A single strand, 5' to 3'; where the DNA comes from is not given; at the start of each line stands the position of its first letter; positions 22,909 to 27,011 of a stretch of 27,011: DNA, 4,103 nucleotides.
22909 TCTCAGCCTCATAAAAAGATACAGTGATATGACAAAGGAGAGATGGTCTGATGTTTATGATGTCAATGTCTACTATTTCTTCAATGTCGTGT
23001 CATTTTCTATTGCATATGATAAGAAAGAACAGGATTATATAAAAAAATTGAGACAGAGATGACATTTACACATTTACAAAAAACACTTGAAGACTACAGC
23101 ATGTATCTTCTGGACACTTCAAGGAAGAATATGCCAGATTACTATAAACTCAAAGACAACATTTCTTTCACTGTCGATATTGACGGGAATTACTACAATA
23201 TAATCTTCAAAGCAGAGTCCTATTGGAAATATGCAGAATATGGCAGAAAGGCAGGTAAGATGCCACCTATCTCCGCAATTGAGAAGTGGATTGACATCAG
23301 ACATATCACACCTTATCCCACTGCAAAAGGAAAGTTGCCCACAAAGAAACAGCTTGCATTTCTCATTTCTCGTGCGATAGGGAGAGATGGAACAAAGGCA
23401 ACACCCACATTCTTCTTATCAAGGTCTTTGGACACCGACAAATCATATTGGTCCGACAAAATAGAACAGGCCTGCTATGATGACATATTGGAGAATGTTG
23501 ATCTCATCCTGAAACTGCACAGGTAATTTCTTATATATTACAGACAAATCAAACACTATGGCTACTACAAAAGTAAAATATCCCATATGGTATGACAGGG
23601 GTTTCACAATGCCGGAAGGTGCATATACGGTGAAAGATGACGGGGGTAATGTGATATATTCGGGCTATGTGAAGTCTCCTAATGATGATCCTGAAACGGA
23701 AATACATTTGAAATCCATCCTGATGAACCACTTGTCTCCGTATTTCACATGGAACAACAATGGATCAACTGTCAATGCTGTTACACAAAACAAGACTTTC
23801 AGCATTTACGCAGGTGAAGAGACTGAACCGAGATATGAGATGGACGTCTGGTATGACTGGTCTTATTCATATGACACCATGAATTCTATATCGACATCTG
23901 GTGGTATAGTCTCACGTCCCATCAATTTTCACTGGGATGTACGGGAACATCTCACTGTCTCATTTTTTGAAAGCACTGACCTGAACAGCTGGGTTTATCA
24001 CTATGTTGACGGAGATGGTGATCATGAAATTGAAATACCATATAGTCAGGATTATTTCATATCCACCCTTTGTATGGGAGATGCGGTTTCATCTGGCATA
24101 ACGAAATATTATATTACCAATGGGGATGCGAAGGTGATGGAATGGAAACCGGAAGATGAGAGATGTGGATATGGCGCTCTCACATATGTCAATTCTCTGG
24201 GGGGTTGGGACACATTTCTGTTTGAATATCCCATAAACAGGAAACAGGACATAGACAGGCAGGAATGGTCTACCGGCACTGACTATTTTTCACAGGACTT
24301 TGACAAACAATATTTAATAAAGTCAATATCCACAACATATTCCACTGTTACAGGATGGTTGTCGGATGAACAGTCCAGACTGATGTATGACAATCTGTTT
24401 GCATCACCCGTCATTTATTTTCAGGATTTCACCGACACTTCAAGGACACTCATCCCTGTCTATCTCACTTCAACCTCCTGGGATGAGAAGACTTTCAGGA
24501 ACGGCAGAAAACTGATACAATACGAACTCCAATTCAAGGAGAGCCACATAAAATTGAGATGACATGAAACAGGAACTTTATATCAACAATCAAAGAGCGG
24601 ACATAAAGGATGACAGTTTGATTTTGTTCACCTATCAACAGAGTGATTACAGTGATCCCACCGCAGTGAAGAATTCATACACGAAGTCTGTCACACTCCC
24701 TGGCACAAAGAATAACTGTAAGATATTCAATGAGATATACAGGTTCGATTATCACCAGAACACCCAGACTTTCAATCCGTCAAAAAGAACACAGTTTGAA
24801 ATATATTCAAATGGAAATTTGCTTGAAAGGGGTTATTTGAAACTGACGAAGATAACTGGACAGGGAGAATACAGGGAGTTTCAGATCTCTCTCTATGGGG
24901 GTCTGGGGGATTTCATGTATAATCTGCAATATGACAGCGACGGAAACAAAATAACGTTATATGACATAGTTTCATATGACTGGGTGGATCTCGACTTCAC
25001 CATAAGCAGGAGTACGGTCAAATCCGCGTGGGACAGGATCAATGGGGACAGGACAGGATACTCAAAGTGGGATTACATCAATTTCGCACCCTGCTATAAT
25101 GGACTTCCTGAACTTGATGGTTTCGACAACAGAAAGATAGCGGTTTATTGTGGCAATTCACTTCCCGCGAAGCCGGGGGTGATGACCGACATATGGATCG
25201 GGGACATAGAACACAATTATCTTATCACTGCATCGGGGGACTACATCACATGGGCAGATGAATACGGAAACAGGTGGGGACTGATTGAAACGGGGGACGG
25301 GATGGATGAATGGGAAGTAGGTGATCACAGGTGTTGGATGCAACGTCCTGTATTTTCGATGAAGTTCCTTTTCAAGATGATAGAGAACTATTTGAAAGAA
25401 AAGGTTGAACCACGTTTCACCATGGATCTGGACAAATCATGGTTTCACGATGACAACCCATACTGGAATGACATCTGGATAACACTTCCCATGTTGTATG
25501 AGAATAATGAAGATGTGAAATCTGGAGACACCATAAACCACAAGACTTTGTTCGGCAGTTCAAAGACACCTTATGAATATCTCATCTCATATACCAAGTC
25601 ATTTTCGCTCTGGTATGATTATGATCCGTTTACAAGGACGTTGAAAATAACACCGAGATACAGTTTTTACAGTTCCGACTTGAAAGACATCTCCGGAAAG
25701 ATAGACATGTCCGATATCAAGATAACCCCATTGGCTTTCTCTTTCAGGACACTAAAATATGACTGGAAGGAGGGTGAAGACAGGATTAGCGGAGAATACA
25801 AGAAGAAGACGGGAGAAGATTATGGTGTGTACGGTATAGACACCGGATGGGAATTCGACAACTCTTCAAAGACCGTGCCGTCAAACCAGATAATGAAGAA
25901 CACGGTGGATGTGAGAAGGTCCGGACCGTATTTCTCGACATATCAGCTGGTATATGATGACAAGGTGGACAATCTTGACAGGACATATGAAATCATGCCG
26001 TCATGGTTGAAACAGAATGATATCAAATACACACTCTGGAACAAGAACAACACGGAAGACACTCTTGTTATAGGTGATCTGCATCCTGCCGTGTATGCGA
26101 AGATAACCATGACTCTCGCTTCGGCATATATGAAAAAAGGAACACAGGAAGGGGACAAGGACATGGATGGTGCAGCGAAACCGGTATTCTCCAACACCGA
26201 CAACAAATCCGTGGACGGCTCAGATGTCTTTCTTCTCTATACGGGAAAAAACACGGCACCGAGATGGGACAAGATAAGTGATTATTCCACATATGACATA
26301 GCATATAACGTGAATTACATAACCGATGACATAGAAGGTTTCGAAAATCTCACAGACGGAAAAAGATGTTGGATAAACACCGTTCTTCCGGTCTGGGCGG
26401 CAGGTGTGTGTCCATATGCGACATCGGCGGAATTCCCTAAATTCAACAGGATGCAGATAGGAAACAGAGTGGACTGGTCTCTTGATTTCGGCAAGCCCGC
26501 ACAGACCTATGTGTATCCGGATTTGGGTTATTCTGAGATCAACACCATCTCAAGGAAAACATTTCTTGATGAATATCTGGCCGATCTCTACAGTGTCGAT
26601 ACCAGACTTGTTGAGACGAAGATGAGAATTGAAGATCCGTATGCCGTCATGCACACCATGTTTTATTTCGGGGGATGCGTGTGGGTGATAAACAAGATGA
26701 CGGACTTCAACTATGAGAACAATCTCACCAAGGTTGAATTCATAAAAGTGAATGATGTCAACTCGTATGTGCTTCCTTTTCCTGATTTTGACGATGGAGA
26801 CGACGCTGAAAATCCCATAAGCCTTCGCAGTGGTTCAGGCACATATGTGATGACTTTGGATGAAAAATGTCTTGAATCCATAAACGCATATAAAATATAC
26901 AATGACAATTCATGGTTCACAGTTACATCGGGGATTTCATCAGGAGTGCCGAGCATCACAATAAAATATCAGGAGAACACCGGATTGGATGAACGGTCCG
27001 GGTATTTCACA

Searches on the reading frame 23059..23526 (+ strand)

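Call 19: search_protein_families(library=pfam, max_evalue=0.01, proteins=[window:23059-23526:+])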
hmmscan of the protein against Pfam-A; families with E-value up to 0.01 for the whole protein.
window:23059-23526:+ (155 aa): 0 families

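Call 20: search_protein_families(library=phrogs, max_evalue=0.01, proteins=[window:23059-23526:+])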
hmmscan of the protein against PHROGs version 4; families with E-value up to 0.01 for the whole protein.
window:23059-23526:+ (155 aa): 2 families
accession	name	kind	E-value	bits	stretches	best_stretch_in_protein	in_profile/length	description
phrog_21534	-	unknown function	0.0016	19.7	1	50-112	39-95/149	-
phrog_21196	-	unknown function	0.0069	17.2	0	89-129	82-120/193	-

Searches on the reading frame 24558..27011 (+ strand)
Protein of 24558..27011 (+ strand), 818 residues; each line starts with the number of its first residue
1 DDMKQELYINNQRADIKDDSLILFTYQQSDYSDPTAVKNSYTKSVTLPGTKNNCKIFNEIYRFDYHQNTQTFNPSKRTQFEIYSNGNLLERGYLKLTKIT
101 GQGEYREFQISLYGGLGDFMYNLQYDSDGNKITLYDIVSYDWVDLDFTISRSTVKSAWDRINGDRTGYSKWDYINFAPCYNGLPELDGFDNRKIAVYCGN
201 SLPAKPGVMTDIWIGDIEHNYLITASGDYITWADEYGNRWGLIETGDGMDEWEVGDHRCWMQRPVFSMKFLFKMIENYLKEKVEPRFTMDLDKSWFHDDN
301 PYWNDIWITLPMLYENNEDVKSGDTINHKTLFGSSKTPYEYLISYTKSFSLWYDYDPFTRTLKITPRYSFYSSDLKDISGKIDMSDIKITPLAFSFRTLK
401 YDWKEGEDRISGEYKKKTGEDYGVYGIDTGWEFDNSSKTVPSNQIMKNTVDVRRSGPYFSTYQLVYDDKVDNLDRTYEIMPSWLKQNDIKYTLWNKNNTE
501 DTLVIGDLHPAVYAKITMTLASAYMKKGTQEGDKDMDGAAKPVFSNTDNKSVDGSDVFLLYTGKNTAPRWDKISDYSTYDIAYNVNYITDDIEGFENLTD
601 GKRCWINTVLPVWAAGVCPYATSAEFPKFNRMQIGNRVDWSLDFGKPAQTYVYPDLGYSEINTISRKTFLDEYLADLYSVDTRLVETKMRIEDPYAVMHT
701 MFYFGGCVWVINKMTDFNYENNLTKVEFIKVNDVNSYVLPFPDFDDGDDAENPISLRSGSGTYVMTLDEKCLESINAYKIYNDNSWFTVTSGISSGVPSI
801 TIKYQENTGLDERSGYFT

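Call 19: search_protein_families(library=pfam, max_evalue=0.01, proteins=[window:24558-27011:+])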
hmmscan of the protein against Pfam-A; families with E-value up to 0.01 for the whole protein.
window:24558-27011:+ (818 aa): 1 family
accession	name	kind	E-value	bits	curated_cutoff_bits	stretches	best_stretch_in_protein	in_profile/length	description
PF13004.13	BACON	-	0.00039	20.8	25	1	780-818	5-44/61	Putative binding domain, N-terminal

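Call 20: search_protein_families(library=phrogs, max_evalue=0.01, proteins=[window:24558-27011:+])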
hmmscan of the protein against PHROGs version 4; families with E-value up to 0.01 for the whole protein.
window:24558-27011:+ (818 aa): 0 families
